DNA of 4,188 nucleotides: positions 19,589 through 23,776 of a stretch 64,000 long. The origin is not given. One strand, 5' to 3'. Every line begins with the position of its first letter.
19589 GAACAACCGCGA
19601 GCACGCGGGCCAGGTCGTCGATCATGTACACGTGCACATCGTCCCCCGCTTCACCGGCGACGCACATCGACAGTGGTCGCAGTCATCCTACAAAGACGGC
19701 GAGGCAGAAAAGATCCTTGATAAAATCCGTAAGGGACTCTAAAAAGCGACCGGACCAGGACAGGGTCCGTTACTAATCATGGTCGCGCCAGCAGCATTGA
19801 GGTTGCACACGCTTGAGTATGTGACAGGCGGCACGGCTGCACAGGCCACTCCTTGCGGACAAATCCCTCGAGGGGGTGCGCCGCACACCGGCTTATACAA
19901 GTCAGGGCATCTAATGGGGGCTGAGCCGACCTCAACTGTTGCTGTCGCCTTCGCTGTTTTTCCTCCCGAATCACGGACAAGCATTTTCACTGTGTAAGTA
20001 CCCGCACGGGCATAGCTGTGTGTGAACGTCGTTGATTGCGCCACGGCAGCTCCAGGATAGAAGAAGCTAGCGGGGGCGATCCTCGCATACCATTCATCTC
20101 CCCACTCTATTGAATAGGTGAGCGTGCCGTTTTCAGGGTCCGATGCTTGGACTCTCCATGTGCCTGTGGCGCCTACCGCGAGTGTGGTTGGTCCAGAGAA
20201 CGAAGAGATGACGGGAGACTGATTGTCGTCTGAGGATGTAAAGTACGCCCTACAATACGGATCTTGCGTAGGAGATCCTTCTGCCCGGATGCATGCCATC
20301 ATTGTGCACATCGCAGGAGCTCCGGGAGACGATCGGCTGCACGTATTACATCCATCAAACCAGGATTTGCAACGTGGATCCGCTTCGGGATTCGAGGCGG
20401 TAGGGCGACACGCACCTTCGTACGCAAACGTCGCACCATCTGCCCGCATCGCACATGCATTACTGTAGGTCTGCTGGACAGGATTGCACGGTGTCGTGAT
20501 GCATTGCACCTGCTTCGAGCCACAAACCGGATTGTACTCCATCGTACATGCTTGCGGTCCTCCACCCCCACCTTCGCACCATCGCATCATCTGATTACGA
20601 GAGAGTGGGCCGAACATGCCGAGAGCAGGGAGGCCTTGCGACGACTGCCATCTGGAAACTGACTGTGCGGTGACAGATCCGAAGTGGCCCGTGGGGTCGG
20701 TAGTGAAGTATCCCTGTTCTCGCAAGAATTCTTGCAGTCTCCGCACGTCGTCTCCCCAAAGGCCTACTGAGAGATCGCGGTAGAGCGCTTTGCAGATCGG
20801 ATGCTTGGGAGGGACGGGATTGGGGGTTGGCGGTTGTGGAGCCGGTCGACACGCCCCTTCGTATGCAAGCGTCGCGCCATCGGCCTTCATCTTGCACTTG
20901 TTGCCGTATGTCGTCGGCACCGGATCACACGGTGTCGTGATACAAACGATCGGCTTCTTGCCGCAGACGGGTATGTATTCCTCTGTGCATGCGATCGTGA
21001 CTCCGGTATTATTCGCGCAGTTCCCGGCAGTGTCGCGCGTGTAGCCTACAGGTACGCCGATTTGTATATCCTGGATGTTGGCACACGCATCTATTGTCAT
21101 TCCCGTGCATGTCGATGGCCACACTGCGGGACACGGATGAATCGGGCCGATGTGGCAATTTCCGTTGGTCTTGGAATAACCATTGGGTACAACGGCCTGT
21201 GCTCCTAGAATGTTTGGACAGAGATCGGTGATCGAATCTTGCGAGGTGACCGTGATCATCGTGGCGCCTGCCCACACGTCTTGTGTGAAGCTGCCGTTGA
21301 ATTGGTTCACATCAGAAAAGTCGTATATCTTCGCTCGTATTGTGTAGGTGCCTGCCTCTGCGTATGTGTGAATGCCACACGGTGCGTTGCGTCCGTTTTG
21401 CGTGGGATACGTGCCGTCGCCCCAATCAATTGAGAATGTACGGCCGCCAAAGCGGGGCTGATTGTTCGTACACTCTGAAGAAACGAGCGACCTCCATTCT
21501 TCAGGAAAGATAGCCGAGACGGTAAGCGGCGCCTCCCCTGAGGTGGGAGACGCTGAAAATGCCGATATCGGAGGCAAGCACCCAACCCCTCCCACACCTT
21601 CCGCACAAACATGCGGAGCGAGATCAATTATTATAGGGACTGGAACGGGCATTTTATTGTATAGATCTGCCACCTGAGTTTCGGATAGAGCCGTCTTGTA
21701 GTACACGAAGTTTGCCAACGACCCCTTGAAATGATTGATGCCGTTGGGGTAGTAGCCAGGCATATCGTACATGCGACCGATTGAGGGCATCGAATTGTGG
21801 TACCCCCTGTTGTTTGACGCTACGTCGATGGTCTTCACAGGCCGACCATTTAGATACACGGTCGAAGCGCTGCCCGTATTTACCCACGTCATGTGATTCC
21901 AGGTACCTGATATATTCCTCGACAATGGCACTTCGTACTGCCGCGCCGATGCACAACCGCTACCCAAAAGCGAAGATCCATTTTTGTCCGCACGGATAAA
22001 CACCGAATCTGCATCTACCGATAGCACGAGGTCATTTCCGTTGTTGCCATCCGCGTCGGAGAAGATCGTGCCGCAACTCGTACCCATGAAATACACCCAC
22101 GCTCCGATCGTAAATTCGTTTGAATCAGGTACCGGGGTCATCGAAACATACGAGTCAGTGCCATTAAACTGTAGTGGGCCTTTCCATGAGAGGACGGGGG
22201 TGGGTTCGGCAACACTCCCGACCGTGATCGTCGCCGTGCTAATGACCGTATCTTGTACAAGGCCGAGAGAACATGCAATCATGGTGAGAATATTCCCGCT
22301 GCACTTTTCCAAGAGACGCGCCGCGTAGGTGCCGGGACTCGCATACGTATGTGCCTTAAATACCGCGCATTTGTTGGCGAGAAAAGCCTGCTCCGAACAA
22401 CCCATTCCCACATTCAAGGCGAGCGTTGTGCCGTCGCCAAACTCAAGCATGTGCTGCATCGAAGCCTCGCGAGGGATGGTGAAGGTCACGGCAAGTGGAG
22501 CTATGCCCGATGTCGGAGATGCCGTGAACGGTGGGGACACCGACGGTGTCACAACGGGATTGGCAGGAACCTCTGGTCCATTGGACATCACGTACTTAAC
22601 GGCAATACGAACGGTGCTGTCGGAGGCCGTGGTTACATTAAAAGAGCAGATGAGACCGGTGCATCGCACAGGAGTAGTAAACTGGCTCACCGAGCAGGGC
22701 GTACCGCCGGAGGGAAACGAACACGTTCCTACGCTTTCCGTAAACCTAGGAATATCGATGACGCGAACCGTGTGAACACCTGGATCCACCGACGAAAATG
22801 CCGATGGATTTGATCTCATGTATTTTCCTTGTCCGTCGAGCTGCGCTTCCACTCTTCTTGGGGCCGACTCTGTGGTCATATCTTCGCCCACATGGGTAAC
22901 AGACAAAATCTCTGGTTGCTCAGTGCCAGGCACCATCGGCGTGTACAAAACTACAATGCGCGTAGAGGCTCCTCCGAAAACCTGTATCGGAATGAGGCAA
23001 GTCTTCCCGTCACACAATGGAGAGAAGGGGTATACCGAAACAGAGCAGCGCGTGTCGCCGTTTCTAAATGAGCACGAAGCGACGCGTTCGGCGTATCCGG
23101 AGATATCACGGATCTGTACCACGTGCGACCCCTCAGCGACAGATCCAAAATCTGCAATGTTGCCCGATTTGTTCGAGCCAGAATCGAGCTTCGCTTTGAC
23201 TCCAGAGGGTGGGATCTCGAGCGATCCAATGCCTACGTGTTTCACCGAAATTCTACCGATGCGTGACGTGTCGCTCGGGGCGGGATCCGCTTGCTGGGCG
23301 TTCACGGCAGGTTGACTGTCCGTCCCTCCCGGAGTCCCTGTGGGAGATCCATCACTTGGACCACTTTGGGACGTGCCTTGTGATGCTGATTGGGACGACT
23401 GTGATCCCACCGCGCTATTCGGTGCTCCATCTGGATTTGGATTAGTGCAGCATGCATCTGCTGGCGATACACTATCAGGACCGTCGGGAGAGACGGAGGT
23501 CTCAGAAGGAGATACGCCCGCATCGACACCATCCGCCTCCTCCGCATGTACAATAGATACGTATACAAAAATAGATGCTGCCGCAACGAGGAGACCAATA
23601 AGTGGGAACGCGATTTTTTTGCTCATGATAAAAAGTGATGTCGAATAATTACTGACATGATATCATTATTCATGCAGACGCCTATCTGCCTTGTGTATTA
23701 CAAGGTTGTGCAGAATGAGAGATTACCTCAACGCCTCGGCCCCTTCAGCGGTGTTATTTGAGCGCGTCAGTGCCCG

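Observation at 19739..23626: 1295-aa secreted mosaic protein with three Kazal-like protease-inhibitor domains, PKD/LamG modules and a peptidoglycan-binding domain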

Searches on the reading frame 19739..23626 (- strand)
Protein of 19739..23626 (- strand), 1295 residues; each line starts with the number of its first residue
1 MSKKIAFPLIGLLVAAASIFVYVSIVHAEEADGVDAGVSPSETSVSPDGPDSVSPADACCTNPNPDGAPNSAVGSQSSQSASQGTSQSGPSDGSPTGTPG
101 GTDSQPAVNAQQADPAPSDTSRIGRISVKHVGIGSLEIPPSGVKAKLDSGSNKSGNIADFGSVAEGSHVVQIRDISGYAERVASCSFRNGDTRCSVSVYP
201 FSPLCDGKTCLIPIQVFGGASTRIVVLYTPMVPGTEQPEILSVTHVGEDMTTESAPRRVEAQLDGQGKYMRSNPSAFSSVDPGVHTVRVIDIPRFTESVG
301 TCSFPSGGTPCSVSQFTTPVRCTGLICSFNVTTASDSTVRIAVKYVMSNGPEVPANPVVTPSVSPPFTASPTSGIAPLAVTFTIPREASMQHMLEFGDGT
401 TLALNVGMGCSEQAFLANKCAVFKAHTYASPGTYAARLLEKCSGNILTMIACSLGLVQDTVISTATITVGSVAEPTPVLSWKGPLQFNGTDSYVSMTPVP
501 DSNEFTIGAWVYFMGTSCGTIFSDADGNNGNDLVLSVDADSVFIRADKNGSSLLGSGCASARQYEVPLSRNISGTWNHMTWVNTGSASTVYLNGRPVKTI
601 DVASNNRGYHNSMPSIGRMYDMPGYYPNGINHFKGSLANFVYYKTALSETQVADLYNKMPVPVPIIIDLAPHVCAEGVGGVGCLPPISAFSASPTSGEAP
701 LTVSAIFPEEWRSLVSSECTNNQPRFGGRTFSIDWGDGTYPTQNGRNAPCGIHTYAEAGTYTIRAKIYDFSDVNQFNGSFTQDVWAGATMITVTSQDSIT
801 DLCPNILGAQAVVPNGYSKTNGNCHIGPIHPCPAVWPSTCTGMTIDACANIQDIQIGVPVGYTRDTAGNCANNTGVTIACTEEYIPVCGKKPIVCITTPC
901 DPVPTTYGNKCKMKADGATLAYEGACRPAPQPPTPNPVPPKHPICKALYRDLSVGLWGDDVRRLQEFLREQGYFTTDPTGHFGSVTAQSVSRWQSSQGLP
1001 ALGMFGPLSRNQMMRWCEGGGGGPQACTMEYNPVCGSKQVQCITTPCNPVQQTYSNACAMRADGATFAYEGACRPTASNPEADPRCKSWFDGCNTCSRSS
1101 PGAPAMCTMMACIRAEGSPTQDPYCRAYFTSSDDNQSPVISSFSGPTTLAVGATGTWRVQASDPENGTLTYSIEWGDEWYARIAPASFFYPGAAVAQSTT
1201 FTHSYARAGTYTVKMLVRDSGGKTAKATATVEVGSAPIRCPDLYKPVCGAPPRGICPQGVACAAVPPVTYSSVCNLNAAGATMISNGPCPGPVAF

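Call 3: search_protein_families(library=pfam, proteins=[window:19739-23626:-], max_evalue=1)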
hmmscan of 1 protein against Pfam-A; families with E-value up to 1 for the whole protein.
window:19739-23626:- (1295 aa): 10 families
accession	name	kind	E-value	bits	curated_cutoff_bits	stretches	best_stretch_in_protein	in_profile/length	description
PF18911.6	PKD_4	-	2.3e-15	56.8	27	2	1135-1233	1-85/85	PKD domain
PF13385.13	Laminin_G_3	-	5.1e-13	49.9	27.6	1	488-653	1-151/151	Concanavalin A-like lectin/glucanases superfamily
PF00801.26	PKD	-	1.4e-12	47.8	23.5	3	1180-1228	35-76/80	PKD domain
PF01471.23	PG_binding_1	-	7.8e-10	39.2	23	1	958-1008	2-52/57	Putative peptidoglycan binding domain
PF05375.19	Pacifastin_I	-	9.8e-05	22.4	27.9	1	1087-1118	6-36/40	Pacifastin inhibitor (LCMII)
PF00050.26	Kazal_1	-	0.00058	20.3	21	1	1026-1040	8-22/49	Kazal-type serine protease inhibitor domain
PF22352.2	K319L-like_PKD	-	0.1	13.1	27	1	1196-1233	49-84/84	K319L-like, PKD domain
PF07495.19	Y_Y_Y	-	0.15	12.4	26.6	0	1200-1232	29-61/65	Y_Y_Y domain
PF19077.6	Big_13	-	0.44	11.5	27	0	1198-1233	63-100/102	Bacterial Ig-like domain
PF16403.11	Bact_surface_Ig-like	-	0.61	10.6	27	1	1206-1233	44-71/71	Bacterial surface protein, Ig-like domain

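Call 4: search_protein_families(library=ncbifam, proteins=[window:19739-23626:-], max_evalue=1)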
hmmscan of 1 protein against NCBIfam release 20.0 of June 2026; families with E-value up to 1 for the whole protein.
window:19739-23626:- (1295 aa): 5 families
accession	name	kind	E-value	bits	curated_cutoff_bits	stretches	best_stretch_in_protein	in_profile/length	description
NF058578.1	CPR_pilus_PamR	equivalog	1.3e-07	30.8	300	2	731-771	183-226/297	pilus system RbmA-like protein PamR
TIGR02869.1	spore_SleB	equivalog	1.9e-05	24.7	236.5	1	952-1013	7-68/201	spore cortex-lytic enzyme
NF052521.1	TafC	equivalog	4.8e-05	22.6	410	1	503-658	216-362/373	TafC family fimbrial protein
NF052335.1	PdgHdaseHSB129560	equivalog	0.0027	17.1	500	1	954-1012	202-260/330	peptidoglycan hydrolase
NF052336.1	PdgHdaseHSB100310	equivalog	0.0046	16.4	500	1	958-1011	191-244/316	peptidoglycan hydrolase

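Call 8: find_homologous_proteins(query=window:19739-23626:-, max_evalue=0.001)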
Query window:19739-23626:- (1295 aa): 23 proteins with E <= 0.001 among 8000 candidates.
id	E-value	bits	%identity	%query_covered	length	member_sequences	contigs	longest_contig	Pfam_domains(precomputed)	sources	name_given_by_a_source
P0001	0.0e+0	3009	100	100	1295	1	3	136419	PF00801.27,PF13385.14,PF01471.24,PF18911.7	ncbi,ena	-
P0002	7.6e-32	129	43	9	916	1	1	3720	PF00801.27,PF18911.7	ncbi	ncbi:MAG: PKD domain-containing protein, partial [Candidatus Paceibacterota bacterium]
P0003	9.1e-32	128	28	22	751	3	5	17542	PF00801.27,PF01471.24,PF18911.7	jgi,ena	-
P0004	5.5e-28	116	33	11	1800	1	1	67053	PF00801.27,PF00404.25,PF10342.16,PF16403.12,PF19077.7,PF18911.7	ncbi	-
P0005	3.3e-27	113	25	26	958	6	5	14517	PF00801.27,PF01471.24,PF18911.7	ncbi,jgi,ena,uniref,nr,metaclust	ncbi:MAG: Epiglycanin [Candidatus Kaiserbacteria bacterium GW2011_GWA2_52_12]|uniref:Epiglycanin n=1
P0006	3.8e-23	100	30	9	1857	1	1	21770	PF22352.3,PF00801.27,PF23722.2,PF05345.19,PF19077.7,PF20164.5,PF18911.7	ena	-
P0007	1.0e-16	79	27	26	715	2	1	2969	PF00801.27,PF18911.7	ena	-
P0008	1.4e-15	75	42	4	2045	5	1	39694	PF07495.20,PF13715.13,PF22352.3,PF00801.27,PF13620.13,PF08329.17,PF19077.7,PF18911.7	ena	-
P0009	2.8e-14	70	30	8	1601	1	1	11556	PF16820.12,PF00801.27,PF18981.7,PF08329.17,PF01835.26,PF18911.7,PF17936.8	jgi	jgi:PKD repeat protein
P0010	7.4e-13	66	41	7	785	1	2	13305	PF00801.27,PF01471.24,PF18911.7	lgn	-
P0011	3.3e-11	60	32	7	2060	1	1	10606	PF07495.20,PF27332.1,PF15418.13,PF14347.12,PF00801.27,PF17802.8,PF13620.13,PF08329.17,PF18911.7,PF13715.13,PF22352.3,PF19077.7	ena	-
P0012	6.1e-10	56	31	8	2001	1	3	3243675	PF07495.20,PF27332.1,PF14347.12,PF13715.13,PF22352.3,PF00801.27,PF13620.13,PF08329.17,PF19077.7,PF18911.7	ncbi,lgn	-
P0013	3.4e-9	54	35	6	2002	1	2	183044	PF07495.20,PF27332.1,PF14347.12,PF13715.13,PF22352.3,PF00801.27,PF08329.17,PF19077.7,PF18911.7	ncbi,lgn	-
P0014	6.9e-9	53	33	6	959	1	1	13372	PF00801.27,PF01471.24,PF18911.7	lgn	-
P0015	6.8e-5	39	31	7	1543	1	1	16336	PF07495.20,PF27332.1,PF13229.13,PF00801.27,PF00149.34,PF22842.4,PF08329.17,PF12005.14,PF18911.7,PF16656.12,PF22352.3,PF02018.24,PF19077.7,PF05048.20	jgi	jgi:parallel beta-helix repeat protein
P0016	1.2e-4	38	50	3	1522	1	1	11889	PF07495.20,PF00801.27,PF18981.7,PF13385.14,PF16403.12,PF06832.19,PF02010.22,PF16967.12,PF18911.7,PF21027.4,PF22352.3,PF05345.19,PF19077.7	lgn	-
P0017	1.3e-4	38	39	6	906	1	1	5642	PF07679.23,PF16820.12,PF00801.27,PF18981.7,PF01522.27,PF01835.26,PF18911.7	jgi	jgi:PKD repeat protein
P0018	1.6e-4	38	44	3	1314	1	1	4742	PF21027.4,PF22352.3,PF00801.27,PF18981.7,PF17963.8,PF07705.18,PF02010.22,PF16967.12,PF18911.7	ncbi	-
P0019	2.4e-4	38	47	3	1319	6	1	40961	PF21027.4,PF22352.3,PF00801.27,PF18981.7,PF17963.8,PF07705.18,PF08329.17,PF05345.19,PF02010.22,PF16967.12,PF18911.7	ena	-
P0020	7.0e-4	36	31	10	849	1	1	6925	PF00801.27,PF03659.21,PF17957.8,PF06832.19,PF19077.7,PF18911.7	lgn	-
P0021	7.7e-4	36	29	11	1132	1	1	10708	PF07081.19,PF21027.4,PF22352.3,PF00801.27,PF17851.9,PF00127.27,PF17963.8,PF17803.8,PF06283.18,PF08329.17,PF18911.7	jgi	jgi:PKD repeat protein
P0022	8.6e-4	36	36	8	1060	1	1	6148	PF13229.13,PF22352.3,PF00801.27,PF07602.18,PF22842.4,PF08329.17,PF05048.20,PF18911.7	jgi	jgi:parallel beta-helix repeat protein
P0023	1.0e-3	35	34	7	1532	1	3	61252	PF07495.20,PF14347.12,PF22352.3,PF00801.27,PF16403.12,PF08329.17,PF16967.12,PF18911.7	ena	-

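Call 10: list_cluster_members(proteins=[P0001, P0005])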
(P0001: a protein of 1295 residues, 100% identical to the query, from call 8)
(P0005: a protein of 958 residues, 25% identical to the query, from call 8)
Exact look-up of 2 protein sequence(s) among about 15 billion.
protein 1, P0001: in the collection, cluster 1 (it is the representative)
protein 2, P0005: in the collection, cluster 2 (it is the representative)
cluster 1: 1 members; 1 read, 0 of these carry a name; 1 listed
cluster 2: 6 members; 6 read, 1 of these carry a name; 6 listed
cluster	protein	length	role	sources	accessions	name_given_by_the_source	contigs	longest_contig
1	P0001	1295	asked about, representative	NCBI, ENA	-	-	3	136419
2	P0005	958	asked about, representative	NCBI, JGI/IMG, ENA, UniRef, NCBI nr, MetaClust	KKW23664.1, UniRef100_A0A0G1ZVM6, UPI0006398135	MAG: Epiglycanin [Candidatus Kaiserbacteria bacterium GW2011_GWA2_52_12] | Epiglycanin n=1 Tax=Candidatus Kaiserbacteria bacterium GW2011_GWA2_52_12 TaxID=1618671 ... | status=active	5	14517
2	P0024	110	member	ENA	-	-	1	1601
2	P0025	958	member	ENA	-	-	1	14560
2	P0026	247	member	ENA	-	-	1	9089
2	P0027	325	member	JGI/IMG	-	-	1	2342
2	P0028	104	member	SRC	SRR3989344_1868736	-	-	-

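Call 49: find_encoding_contigs(protein=P0001, flank=3000, max_places=6)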
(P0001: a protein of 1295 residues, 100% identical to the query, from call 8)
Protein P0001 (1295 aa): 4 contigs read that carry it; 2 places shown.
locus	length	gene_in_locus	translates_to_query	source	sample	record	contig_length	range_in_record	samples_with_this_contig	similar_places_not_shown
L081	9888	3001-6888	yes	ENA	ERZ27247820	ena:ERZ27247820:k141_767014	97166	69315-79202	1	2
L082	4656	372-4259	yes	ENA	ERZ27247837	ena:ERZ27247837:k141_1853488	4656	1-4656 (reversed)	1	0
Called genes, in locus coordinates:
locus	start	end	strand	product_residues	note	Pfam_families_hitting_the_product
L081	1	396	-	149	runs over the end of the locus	-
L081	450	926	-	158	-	-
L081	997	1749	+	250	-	PF00121:TIM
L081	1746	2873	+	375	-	PF00162:PGK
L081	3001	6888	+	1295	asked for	PF00801:PKD (faint), PF13385:Laminin_G_3, PF01471:PG_binding_1, PF18911:PKD_4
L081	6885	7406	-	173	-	PF11969:DcpS_C, PF01230:HIT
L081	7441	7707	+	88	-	-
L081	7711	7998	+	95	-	PF05016:ParE_toxin, PF15738:YafQ_toxin (weak)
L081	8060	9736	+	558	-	PF01368:DHH, PF02272:DHHA1 (faint), PF17768:RecJ_OB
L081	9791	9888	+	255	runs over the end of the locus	-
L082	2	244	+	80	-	?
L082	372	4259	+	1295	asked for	PF00801:PKD (faint), PF13385:Laminin_G_3, PF01471:PG_binding_1, PF18911:PKD_4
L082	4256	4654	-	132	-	?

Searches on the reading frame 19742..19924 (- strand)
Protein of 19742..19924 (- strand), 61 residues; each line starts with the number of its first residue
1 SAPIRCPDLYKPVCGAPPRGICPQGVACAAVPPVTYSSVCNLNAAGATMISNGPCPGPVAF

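Call 6: search_protein_families(library=pfam, proteins=[window:19742-19924:-], max_evalue=10)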
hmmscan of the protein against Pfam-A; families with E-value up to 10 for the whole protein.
seq(61 aa): 2 families
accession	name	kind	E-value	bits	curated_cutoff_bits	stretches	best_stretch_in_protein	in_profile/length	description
PF07648.20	Kazal_2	-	0.012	16.1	22.8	2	34-46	20-32/48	Kazal-type serine protease inhibitor domain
PF00050.26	Kazal_1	-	0.1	13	21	1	5-15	8-18/49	Kazal-type serine protease inhibitor domain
